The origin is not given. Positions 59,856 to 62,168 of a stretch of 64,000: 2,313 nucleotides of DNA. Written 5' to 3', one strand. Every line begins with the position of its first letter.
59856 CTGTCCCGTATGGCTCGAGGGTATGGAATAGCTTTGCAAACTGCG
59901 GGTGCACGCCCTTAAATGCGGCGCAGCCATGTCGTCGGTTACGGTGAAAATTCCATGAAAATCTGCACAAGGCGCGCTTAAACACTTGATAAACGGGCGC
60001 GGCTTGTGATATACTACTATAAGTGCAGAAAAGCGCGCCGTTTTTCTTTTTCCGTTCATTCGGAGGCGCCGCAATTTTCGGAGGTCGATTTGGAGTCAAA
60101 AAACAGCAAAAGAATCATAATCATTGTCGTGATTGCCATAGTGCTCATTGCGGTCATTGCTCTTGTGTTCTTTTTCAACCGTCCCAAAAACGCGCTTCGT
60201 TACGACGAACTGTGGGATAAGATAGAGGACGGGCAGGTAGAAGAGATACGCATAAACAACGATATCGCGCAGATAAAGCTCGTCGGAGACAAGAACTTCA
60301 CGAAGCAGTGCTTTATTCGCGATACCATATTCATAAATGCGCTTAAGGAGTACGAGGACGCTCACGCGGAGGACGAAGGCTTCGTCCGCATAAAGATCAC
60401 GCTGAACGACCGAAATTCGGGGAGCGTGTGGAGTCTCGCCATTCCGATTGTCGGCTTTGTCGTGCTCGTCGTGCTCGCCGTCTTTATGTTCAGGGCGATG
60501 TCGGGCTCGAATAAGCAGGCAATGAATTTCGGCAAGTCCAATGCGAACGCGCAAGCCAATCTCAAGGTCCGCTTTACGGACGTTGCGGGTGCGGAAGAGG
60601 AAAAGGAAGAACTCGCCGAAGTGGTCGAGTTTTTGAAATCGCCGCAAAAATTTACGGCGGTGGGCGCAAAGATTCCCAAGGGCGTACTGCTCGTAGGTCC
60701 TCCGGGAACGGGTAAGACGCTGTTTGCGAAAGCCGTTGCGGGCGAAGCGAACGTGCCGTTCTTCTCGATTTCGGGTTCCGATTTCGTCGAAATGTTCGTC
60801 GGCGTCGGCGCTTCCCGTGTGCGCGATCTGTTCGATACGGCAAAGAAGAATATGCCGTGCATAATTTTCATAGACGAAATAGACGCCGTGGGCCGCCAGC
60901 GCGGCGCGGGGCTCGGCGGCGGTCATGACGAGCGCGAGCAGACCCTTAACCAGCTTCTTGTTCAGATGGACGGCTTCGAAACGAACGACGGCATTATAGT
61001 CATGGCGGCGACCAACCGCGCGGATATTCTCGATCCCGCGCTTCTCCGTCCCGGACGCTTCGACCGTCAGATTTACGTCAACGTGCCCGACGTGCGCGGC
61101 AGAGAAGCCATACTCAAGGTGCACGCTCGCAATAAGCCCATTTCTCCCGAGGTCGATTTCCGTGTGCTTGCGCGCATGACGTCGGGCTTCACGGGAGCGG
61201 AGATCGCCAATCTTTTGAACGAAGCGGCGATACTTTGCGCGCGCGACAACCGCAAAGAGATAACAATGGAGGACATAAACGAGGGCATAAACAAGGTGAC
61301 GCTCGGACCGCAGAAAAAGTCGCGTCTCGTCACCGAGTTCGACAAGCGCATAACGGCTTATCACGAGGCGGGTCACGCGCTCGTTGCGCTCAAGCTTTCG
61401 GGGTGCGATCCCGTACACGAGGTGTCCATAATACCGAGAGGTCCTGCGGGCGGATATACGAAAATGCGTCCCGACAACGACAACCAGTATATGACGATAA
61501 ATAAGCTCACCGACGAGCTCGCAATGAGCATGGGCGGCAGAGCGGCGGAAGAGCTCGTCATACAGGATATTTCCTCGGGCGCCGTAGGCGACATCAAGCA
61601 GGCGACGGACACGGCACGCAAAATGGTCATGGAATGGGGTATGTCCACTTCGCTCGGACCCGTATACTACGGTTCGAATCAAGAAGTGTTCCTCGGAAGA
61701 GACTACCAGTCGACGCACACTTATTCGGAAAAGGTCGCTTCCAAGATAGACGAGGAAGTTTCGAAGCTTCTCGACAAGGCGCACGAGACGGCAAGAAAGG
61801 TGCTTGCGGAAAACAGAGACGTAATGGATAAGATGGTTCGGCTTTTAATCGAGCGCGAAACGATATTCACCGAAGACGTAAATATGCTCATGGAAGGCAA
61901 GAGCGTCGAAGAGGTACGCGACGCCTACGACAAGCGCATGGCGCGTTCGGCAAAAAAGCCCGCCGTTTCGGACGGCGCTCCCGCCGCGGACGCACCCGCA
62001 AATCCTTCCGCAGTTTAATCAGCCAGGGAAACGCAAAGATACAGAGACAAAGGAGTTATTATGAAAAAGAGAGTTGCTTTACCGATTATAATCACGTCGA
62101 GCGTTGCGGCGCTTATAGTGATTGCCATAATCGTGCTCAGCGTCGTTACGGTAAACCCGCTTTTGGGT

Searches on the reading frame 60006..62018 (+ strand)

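Call 52: search_protein_families(library=pfam, proteins=[window:60006-62018:+], max_evalue=0.0001)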
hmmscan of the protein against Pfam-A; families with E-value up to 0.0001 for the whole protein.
window:60006-62018:+ (670 aa): 5 families
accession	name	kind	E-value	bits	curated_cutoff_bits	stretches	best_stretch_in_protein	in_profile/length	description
PF01434.24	Peptidase_M41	-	9.5e-64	215.2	29.9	1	441-626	2-189/191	Peptidase family M41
PF00004.35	AAA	-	3.7e-47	160.5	21.2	1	227-359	1-130/131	ATPase family associated with various cellular activities (AAA)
PF17862.7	AAA_lid_3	-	9e-15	54.3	27.2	1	383-426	2-45/45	AAA+ lid domain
PF06480.20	FtsH_ext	-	2e-05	25.2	25.5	1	37-101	1-72/103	FtsH Extracellular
PF07728.20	AAA_5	-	2.9e-05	24.5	22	0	226-343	1-132/139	AAA domain (dynein-related subfamily)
